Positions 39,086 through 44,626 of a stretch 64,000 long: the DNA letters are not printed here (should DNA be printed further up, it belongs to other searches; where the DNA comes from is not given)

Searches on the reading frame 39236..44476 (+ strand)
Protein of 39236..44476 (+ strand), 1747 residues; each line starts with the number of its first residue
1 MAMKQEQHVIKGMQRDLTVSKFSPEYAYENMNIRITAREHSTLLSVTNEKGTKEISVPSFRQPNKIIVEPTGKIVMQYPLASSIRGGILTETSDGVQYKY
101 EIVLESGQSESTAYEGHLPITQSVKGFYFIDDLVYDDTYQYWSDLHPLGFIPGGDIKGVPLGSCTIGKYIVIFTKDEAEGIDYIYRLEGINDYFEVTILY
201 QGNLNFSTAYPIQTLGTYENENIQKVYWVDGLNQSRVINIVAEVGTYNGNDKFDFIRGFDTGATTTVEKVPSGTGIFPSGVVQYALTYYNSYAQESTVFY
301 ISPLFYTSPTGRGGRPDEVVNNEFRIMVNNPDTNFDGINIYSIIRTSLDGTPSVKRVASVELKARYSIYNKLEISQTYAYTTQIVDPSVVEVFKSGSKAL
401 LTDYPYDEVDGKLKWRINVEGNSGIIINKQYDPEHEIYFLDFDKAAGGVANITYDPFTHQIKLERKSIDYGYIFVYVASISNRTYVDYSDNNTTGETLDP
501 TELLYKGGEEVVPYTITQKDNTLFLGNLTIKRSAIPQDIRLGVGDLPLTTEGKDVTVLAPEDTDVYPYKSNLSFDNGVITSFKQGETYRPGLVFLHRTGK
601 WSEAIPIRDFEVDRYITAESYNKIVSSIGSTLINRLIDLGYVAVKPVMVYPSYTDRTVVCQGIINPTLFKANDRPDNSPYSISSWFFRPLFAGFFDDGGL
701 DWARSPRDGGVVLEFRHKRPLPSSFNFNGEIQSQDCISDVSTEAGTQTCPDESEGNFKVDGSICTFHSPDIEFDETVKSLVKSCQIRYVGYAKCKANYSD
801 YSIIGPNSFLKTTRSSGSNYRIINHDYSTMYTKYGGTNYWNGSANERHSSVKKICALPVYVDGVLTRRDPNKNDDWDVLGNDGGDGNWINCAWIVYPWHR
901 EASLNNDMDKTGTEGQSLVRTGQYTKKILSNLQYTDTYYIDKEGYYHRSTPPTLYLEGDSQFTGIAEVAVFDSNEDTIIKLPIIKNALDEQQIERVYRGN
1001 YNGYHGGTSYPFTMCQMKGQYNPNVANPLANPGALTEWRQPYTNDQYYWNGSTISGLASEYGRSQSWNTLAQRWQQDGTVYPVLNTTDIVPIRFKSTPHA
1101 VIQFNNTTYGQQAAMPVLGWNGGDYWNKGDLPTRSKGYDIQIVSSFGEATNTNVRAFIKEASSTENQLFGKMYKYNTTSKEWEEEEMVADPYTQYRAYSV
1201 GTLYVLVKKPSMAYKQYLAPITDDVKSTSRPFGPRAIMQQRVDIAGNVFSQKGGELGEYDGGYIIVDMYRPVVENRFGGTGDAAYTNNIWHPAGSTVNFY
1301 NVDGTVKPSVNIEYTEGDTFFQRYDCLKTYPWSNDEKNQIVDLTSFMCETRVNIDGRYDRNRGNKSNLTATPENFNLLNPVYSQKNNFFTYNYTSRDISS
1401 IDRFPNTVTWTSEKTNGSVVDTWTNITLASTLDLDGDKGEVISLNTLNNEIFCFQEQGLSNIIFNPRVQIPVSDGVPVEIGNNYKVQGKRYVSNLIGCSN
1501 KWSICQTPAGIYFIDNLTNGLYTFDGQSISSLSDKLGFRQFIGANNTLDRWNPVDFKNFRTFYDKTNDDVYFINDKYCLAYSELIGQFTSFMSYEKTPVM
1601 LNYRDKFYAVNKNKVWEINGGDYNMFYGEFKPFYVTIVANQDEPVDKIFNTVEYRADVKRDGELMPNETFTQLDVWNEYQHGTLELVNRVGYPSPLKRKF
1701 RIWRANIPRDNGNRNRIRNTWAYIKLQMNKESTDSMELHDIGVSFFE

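Call 13: search_protein_families(library=phrogs, proteins=[window:39236-44476:+], max_evalue=0.001)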
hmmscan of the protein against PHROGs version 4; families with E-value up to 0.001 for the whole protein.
window:39236-44476:+ (1747 aa): 1 family
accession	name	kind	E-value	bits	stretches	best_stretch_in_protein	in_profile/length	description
phrog_28748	-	head and packaging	5e-83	280.5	2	1378-1717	1099-1448/1511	virion structural protein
